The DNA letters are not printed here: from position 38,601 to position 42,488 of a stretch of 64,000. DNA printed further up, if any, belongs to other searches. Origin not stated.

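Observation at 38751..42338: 1196-aa pilin-like protein with a class-III prepilin signal and three tandem ~280-aa divergent repeats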

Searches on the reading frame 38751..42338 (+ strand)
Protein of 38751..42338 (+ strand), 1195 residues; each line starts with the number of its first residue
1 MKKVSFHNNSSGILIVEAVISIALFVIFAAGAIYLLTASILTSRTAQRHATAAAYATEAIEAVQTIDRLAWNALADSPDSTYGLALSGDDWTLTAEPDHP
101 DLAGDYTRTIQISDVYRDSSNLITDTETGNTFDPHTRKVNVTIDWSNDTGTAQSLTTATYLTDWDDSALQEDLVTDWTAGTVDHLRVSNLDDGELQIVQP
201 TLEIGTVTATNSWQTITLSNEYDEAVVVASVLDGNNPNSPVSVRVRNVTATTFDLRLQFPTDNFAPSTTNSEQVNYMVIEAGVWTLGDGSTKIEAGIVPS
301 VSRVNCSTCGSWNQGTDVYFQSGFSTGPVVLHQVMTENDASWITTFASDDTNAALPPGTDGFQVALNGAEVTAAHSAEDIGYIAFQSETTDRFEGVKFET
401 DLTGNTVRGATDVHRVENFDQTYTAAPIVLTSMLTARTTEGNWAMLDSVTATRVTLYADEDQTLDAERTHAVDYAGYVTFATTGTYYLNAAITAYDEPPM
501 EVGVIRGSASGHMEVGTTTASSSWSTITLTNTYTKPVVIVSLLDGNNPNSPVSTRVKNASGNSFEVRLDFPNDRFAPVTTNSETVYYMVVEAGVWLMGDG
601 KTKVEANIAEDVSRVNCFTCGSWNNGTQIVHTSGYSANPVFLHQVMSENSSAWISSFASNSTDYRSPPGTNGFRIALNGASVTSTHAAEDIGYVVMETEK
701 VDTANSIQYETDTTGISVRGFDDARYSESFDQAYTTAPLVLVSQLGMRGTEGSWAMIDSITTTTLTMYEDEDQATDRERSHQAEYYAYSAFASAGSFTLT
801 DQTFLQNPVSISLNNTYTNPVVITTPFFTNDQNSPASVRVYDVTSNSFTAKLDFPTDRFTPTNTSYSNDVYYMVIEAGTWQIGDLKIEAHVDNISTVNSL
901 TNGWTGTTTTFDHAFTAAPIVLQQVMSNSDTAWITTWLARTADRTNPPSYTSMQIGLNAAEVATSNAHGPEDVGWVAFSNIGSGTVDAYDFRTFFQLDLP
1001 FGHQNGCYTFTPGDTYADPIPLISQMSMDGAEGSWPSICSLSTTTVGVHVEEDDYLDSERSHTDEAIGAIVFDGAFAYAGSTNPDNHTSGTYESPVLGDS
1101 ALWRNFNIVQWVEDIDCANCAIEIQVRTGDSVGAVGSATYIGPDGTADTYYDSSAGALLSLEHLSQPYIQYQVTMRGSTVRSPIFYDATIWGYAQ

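Call 5: search_protein_families(library=pfam, proteins=[window:38751-42338:+], max_evalue=1)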
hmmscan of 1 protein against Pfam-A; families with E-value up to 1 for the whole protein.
window:38751-42338:+ (1195 aa): 1 family
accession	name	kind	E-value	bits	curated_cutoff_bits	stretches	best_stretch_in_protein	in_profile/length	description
PF09458.16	H_lectin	-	2.4e-05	24.8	24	0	233-258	24-50/67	H-type lectin domain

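Call 10: find_homologous_proteins(query=window:38751-42338:+, max_evalue=0.001)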
Query window:38751-42338:+ (1195 aa): 36 proteins with E <= 0.001 among 8000 candidates.
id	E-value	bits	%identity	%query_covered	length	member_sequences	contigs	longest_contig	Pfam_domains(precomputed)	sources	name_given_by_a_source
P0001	0.0e+0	2685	100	100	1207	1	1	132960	-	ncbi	-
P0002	0.0e+0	2129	77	100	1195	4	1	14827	-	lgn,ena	-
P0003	0.0e+0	2092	75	100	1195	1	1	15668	-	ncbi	-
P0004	0.0e+0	2048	75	100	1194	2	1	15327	-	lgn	-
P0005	0.0e+0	1884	68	100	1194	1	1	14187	-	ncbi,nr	ncbi:MAG: hypothetical protein HY565_01605 [Candidatus Kerfeldbacteria bacterium]|nr:hypothetical pr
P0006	0.0e+0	1869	69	99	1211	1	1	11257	PF09458.17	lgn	-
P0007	0.0e+0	1738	63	100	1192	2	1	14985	-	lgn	-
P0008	0.0e+0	1683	62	99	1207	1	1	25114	PF09458.17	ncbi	-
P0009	0.0e+0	1662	61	100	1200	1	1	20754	-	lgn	-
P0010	0.0e+0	1616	60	98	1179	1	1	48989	PF09458.17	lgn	-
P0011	0.0e+0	1579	58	99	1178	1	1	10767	-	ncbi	-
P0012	0.0e+0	1569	65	87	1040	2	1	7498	-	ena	-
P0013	0.0e+0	1505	55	99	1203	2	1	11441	-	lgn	-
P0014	0.0e+0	1449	54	99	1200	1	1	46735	-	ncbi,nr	ncbi:MAG: H-type lectin domain-containing protein [Candidatus Kerfeldbacteria bacterium]|nr:H-type l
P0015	0.0e+0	1392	52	100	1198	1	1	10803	-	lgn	-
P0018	0.0e+0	1349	52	100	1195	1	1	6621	-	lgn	-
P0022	1.8e-214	733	37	99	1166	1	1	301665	PF07963.18,PF09458.17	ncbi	-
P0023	2.2e-203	697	38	99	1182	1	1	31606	PF07963.18,PF09458.17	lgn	-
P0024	1.9e-201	690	37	99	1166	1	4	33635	PF07963.18,PF09458.17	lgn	-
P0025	9.4e-162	559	35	50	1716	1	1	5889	PF09458.17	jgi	-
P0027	1.7e-131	458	35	68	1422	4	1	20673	PF13385.14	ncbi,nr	ncbi:prepilin-type N-terminal cleavage/methylation domain-containing protein [Patescibacteria group 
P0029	6.4e-74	268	34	33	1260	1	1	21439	PF07963.18,PF17829.8,PF08309.18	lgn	-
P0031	5.2e-71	258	32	51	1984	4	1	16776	PF09458.17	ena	-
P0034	4.3e-40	156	30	24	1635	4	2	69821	PF28243.1,PF28247.1,PF28238.1,PF09458.17,PF20419.5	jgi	-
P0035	8.4e-39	151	32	25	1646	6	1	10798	PF28243.1,PF28247.1,PF28238.1,PF09458.17,PF20419.5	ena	-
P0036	1.4e-31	128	26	47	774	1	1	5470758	PF09458.17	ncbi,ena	-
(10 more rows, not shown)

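Call 22: search_protein_families(library=ncbifam, proteins=[window:38751-42338:+], max_evalue=0.1)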
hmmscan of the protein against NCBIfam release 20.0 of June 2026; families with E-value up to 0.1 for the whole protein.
window:38751-42338:+ (1195 aa): 0 families

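Call 41: search_protein_families(library=pfam, proteins=[P0034, P0036, P0031, P0027, P0029, P0025], max_evalue=0.001)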
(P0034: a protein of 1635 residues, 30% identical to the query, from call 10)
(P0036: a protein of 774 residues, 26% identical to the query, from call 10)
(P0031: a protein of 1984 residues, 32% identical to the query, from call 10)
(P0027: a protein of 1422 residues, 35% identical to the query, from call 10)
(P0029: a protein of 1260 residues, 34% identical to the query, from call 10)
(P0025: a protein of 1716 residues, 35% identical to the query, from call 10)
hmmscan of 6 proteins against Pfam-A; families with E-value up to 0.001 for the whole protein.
P0034 (1635 aa): 2 families
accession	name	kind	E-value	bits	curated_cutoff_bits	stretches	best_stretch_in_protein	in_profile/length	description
PF20419.3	DUF6701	-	1.3e-120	404.7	27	1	1000-1632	10-576/577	Family of unknown function (DUF6701)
PF09458.16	H_lectin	-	3.6e-07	30.6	24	0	50-93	4-51/67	H-type lectin domain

P0036 (774 aa): 1 family
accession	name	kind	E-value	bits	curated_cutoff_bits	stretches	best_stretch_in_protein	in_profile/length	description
PF09458.16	H_lectin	-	3e-06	27.7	24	0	46-108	1-66/67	H-type lectin domain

P0031 (1984 aa): 1 family
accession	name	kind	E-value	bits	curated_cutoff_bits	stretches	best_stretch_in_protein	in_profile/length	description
PF09458.16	H_lectin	-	6.9e-09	36.2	24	0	255-285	35-65/67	H-type lectin domain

P0027 (1422 aa): 3 families
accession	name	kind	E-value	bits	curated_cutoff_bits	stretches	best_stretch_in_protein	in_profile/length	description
PF13385.13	Laminin_G_3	-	7e-26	91.6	27.6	1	976-1129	1-150/151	Concanavalin A-like lectin/glucanases superfamily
PF07963.17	N_methyl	-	0.00015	21.6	21.2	1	5-29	2-26/27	Prokaryotic N-terminal methylation motif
PF02210.31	Laminin_G_2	-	0.00025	22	22.9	1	1048-1119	43-123/126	Laminin G domain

P0029 (1260 aa): 3 families
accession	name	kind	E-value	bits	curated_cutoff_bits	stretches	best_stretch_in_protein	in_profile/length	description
PF17829.7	GH115_C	-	3.7e-15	56.6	24.1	1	548-709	5-167/172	Glycosyl hydrolase family 115 C-terminal domain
PF07963.17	N_methyl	-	1.3e-06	28.2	21.2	1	7-28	4-25/27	Prokaryotic N-terminal methylation motif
PF08309.17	LVIVD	-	2.2e-06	27.4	20.2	1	408-447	6-41/42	LVIVD repeat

P0025 (1716 aa): 2 families
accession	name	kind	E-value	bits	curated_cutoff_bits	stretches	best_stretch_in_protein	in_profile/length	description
PF09458.16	H_lectin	-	1e-05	26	24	0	1355-1387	27-59/67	H-type lectin domain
PF07963.17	N_methyl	-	0.00048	20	21.2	1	8-31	3-26/27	Prokaryotic N-terminal methylation motif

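Call 42: find_encoding_contigs(protein=P0022, flank=8000, max_places=2)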
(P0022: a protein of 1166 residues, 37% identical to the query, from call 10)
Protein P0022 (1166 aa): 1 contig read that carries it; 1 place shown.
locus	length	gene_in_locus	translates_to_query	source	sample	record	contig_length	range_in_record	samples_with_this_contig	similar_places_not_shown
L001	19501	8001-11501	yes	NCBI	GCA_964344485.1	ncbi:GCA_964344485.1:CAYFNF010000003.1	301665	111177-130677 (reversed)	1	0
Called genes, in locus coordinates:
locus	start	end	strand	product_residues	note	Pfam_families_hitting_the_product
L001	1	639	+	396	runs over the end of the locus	-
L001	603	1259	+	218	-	-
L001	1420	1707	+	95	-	PF00216:Bac_DNA_binding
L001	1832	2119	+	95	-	-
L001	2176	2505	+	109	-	PF01257:2Fe-2S_thioredx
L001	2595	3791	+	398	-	PF00989:PAS, PF08448:PAS_4, PF13188:PAS_8 (weak), PF13426:PAS_9, PF00512:HisKA, PF02518:HATPase_c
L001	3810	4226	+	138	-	PF00072:Response_reg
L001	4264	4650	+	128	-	PF00072:Response_reg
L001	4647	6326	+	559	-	PF05157:MshEN, PF00437:T2SSE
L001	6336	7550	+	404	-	PF28597:T2SSF_N (faint), PF00482:T2SSF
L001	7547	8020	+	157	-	PF07963:N_methyl (faint), PF12019:GspH (weak)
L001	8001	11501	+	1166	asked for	PF07963:N_methyl, PF09458:H_lectin (faint)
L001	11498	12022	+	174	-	-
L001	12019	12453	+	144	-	-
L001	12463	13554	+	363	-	PF11104:PilM_2, PF06723:MreB_Mbl (faint), PF14450:FtsA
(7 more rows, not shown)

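Call 43: find_encoding_contigs(protein=P0027, flank=8000, max_places=2)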
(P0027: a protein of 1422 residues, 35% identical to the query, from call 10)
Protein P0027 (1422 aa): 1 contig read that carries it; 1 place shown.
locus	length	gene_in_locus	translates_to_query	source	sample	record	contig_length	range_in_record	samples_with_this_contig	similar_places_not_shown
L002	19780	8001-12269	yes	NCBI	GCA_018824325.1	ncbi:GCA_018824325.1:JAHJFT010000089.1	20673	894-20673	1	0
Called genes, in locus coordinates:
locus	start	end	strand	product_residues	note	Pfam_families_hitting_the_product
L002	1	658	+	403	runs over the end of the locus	-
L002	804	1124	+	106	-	-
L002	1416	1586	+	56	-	-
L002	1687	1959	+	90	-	PF02001:DUF134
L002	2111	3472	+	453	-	PF22053:DUF6938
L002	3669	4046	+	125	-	PF00072:Response_reg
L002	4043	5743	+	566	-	PF05157:MshEN, PF00437:T2SSE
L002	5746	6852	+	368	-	PF00482:T2SSF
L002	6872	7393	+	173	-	-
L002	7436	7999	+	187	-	-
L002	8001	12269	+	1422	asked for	PF13385:Laminin_G_3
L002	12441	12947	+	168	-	-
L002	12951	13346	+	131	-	-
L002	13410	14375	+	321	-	PF11104:PilM_2, PF06723:MreB_Mbl (weak), PF14450:FtsA, PF06723:MreB_Mbl (weak)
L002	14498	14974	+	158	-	PF07963:N_methyl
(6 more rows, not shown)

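Call 51: predict_structure(alignment_id=A3)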
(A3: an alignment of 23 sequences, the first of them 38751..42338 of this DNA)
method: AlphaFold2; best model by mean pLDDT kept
length: 1195 residues; sequences in the alignment: 23
mean_pLDDT: 81.4   pTM: 0.50
mean pLDDT of the five models: 81.4, 80.9, 80.8, 77.1, 75.1
residues with pLDDT >= 90: 372; 70-90: 594; 50-70: 206; < 50: 23
segments of 3 or more residues with pLDDT < 50: 1-14
pLDDT, mean of each block of 10 residues (from residue 1): 31 51 68 67 73 72 57 55 63 63 77 77 76 73 79 78 54 69 78 75 93 92 90 82 91 91 68 94 85 87 76 78 83 91 86 86 80 78 94 88 89 92 92 81 90 91 71 92 86 79 79 93 93 91 87 91 92 78 95 85 90 84 80 81 93 88 86 85 80 94 91 89 92 93 85 88 94 77 91 91 71 91 85 75 93 68 61 94 89 82 80 80 91 85 86 83 61 93 86 82 83 82 87 81 87 64 85 92 73 84 68 70 88 86 78 71 75 83 79 58
secondary structure, 60 per line:
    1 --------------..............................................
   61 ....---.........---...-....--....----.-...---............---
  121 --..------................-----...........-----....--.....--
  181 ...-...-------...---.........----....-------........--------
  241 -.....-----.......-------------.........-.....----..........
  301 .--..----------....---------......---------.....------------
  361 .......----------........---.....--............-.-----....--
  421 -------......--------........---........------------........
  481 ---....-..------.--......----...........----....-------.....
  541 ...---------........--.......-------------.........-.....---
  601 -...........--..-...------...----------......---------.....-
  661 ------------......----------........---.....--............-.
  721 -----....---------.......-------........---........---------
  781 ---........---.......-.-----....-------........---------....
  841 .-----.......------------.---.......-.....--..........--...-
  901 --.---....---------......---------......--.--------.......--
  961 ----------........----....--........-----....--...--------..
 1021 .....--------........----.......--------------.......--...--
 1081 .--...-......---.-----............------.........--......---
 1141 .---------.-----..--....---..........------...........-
elements in order (helices of 4 or more, strands of 3 or more residues): H15-64 H68-76 E84-87 E90-93 E106-117 E131-146 E152-162 E168-171 H174-178 E181-183 E185-187 E195-197 E201-209 E214-217 E225-232 E242-246 E252-258 E272-280 E282-286 E291-301 E316-319 E329-334 E344-348 E361-367 E378-385 E389-393 E396-407 E415-418 E428-433 E442-449 E453-460 E473-480 E484-487 E500-505 E510-520 E525-528 E536-543 E553-560 E563-569 E583-591 E593-597 E602-612 E627-629 E640-645 E655-659 E673-678 E689-696 E700-704 E707-718 E726-729 E739-745 E753-760 E764-771 E784-791 E795-801 E809-812 E820-827 E837-841 E847-853 E870-876 E878-882 E885-894 E897-899 E907-910 E920-925 E935-940 E952-958 E971-978 E983-986 E989-996 E1008-1010 E1019-1025 E1034-1041 E1046-1052 E1067-1073 E1076-1078 E1088-1093 E1103-1114 E1121-1129 H1132-1137 H1161-1164 E1168-1177 E1184-1194
